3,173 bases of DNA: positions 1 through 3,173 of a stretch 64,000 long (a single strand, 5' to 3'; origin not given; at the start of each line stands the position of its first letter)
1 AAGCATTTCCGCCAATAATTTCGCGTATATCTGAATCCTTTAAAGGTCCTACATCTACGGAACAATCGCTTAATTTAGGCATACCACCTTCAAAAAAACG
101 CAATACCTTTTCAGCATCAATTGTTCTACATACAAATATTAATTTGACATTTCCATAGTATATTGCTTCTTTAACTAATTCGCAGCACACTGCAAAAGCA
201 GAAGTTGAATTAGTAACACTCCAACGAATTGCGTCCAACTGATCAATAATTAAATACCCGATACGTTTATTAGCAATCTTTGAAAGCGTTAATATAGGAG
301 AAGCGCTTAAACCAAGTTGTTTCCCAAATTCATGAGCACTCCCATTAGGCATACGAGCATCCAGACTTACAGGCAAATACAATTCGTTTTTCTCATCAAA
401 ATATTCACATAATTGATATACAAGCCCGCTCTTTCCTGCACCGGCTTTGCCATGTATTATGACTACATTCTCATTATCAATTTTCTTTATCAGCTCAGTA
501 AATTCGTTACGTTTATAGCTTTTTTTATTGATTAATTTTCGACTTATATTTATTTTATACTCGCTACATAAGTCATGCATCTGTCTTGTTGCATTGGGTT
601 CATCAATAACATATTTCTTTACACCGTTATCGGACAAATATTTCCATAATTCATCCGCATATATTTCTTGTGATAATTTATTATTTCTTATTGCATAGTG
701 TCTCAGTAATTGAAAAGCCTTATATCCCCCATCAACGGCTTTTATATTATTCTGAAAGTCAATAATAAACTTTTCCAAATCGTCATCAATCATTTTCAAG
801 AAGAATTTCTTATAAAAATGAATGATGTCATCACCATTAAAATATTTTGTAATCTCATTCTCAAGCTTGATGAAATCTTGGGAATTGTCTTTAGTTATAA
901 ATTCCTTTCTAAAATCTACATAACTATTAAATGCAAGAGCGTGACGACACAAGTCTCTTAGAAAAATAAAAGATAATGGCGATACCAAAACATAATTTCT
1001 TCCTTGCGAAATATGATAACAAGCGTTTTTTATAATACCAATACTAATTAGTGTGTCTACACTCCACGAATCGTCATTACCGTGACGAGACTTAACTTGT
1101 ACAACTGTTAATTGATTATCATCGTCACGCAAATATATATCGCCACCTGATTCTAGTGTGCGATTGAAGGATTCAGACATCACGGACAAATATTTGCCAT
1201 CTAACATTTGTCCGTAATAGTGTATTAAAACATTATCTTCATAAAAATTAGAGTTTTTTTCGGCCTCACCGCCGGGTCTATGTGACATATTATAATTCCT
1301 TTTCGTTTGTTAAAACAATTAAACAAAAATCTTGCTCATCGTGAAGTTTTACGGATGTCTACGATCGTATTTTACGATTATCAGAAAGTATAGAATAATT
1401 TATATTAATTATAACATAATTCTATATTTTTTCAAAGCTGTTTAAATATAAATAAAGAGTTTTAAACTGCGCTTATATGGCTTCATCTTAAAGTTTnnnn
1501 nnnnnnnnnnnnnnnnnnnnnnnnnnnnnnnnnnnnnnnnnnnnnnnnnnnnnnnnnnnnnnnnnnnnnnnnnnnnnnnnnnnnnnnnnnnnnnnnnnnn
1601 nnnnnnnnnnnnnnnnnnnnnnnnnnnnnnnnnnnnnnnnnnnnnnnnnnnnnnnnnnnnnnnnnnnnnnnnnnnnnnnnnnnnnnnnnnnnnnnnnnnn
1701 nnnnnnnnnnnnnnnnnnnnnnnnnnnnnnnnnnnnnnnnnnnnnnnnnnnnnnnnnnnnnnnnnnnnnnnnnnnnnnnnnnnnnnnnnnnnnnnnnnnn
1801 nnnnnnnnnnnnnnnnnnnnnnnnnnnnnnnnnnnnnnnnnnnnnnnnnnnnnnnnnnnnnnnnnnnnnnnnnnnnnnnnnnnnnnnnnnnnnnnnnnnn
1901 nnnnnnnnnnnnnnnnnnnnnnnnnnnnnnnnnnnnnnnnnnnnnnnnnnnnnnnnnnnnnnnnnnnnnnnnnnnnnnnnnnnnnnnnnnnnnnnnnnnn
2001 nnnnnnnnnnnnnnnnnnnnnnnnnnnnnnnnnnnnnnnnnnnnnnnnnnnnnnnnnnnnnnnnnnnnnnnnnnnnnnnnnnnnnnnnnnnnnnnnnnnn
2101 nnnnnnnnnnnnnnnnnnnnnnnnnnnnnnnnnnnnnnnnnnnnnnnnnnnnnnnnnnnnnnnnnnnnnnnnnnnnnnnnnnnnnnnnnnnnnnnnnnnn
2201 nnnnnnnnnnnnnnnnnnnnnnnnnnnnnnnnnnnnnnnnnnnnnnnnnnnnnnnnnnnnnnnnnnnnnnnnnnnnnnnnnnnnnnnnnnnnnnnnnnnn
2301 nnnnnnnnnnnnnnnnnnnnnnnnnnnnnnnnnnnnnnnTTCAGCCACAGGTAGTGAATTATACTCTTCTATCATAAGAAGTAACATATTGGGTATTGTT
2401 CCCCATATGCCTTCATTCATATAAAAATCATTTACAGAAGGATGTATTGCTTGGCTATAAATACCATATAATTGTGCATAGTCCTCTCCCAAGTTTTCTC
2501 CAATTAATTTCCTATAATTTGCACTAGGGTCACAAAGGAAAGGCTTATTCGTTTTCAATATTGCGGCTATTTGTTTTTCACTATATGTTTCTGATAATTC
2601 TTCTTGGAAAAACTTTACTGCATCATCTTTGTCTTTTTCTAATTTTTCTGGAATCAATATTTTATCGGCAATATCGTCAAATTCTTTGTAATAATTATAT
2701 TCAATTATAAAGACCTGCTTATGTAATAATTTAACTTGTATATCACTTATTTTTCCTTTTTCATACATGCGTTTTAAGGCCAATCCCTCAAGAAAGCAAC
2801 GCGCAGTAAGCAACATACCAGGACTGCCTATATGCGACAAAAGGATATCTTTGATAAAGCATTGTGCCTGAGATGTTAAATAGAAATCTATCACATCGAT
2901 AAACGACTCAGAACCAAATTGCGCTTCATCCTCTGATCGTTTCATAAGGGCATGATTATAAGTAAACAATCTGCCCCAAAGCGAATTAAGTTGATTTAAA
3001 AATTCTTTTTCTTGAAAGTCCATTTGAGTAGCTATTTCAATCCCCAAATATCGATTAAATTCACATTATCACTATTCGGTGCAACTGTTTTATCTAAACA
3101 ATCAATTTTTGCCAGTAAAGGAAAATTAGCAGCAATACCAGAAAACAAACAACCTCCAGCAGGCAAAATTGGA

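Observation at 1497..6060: SIR2-HerA (Nezha-type) defence operon extended by an upstream XRE regulator and a tightly linked 508-aa third gene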

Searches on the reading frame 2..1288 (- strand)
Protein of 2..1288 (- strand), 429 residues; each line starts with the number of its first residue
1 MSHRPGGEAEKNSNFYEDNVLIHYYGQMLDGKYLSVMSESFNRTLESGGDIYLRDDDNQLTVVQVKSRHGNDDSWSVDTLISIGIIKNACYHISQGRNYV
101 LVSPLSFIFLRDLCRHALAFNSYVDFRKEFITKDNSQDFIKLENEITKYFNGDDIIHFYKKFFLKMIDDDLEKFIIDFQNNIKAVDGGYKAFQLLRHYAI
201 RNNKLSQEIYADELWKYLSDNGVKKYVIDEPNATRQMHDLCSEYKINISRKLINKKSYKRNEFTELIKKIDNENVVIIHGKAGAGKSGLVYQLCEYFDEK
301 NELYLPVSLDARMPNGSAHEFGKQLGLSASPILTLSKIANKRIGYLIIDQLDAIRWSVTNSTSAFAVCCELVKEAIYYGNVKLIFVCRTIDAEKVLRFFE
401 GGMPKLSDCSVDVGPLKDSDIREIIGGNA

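Call 62: search_protein_families(library=pfam, proteins=[window:2-1288:-], max_evalue=0.01)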
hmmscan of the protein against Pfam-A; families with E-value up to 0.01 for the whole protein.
window:2-1288:- (429 aa): 5 families
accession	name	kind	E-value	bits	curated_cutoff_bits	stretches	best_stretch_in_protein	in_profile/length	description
PF20720.3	nSTAND3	-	5.2e-06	26.7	27.2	1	261-398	5-121/155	Novel STAND NTPase 3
PF24883.2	NPHP3_N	-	0.00091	19.9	24.8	1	259-302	8-51/164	Nephrocystin 3, N-terminal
PF20703.3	nSTAND1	-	0.0016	18.6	27.1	1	262-427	22-198/379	Novel STAND NTPase 1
PF25201.1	nSTAND6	-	0.0034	17.8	27.7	1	262-303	7-48/148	Novel STAND NTPase 6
PF03193.22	RsgA_GTPase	-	0.0053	17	30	1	247-295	81-128/174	RsgA GTPase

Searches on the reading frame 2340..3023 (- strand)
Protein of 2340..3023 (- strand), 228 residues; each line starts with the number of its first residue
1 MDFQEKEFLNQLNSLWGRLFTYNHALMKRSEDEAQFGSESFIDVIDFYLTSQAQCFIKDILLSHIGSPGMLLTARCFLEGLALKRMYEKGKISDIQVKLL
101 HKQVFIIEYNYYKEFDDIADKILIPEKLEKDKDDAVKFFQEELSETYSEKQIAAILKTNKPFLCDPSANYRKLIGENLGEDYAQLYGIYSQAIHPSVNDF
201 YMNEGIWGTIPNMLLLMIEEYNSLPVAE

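Call 88: predict_structure(alignment_id=A6)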
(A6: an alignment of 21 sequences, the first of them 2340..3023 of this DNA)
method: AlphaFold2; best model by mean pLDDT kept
length: 228 residues; sequences in the alignment: 21
mean_pLDDT: 88.2   pTM: 0.85
mean pLDDT of the five models: 88.2, 87.4, 85.0, 85.0, 84.8
residues with pLDDT >= 90: 142; 70-90: 63; 50-70: 20; < 50: 3
segments of 3 or more residues with pLDDT < 50: none
pLDDT, mean of each block of 10 residues (from residue 1): 76 93 93 85 96 95 86 96 97 95 89 71 74 96 96 93 92 97 92 63 73 94 86
secondary structure, 60 per line:
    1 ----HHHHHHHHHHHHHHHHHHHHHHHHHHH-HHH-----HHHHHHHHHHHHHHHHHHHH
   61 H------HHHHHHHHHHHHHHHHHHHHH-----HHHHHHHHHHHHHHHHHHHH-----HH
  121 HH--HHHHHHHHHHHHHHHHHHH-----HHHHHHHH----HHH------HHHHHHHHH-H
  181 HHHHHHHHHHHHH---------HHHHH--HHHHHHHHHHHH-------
elements in order: H5-31 H41-61 H68-88 H94-113 H119-122 H125-143 H149-156 H170-178 H180-193 H203-207 H210-221

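Call 90: fold_search(model_id=the predicted structure, library=pdb)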
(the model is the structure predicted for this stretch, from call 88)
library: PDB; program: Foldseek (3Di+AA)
matches with E <= 10: 543; with E <= 0.001: 0
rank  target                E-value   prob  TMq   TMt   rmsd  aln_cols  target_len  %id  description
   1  5cwi                  1.4e-01  0.44  0.20  0.20  18.2       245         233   12  Crystal structure of de novo designed helical repeat protein DHR18 (released 2015-12-16)
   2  9m8k_R                2.6e-01  0.47  0.23  0.20  20.7       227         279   13  cryo-EM structure of human TAS2R4 with oligopeptide (released 2026-03-18)
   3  4wpc_A                3.5e-01  0.13  0.16  0.14  35.6       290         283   15  Crystal structure of Rgd1p F-BAR domain in complex with inositol phosphate (released 2014-12-24)
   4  3ez0_B                4.1e-01  0.25  0.21  0.22  14.4       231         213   10  Crystal structure of protein of unknown function with ferritin-like fold (YP_832262.1) from Arthrobacter sp. FB24 at 2 (released 2008-11-25)
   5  8f7n                  4.6e-01  0.11  0.15  0.10  42.0       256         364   10  Crystal structure of chemoreceptor McpZ ligand sensing domain (released 2023-07-05)
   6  8flt_R                4.9e-01  0.30  0.27  0.24  15.0       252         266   14  Human PTH1R in complex with M-PTH(1-14) and Gs (released 2023-04-26)
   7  9ly2_R                5.3e-01  0.28  0.24  0.18  15.2       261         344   13  A Cryo-EM structure of LA-PTH-PTH1R-V2RT-Beta-arrestin1 complex (state 1 conformation) (released 2026-03-04)
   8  9lxp_R                5.6e-01  0.25  0.24  0.19  15.8       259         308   13  A Cryo-EM structure of LA-PTH-PTH1R-Beta-arrestin1 complex (state 2 conformation) (released 2026-03-04)
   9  7xw7_R                5.8e-01  0.14  0.18  0.10  22.7       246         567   10  TSHR-K1-70 complex (released 2022-08-17)
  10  9jr3_R                6.4e-01  0.25  0.25  0.18  15.5       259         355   12  Cryo-EM structure of PTH-PTH1R-Gq (tilted state) (released 2024-10-16)
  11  7vvk_R                6.4e-01  0.21  0.24  0.18  15.1       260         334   13  PTH-bound human PTH1R in complex with Gs (class1) (released 2022-08-03)
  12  9jr2_R                6.4e-01  0.21  0.24  0.17  15.2       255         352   13  Cryo-EM structure of PTH-PTH1R-Gq (upright state) (released 2024-10-16)
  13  3sog                  6.4e-01  0.15  0.16  0.18  24.0       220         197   11  Crystal structure of the BAR domain of human Amphiphysin, isoform 1 (released 2011-07-13)
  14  8t10_B                6.4e-01  0.14  0.19  0.15  17.8       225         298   13  TRPV1 in nanodisc bound with two LPA molecules in opposite monomers (released 2024-05-08)
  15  3q0k_B                6.4e-01  0.06  0.11  0.10  35.0       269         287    9  Crystal structure of Human PACSIN 2 F-BAR (released 2012-02-15)
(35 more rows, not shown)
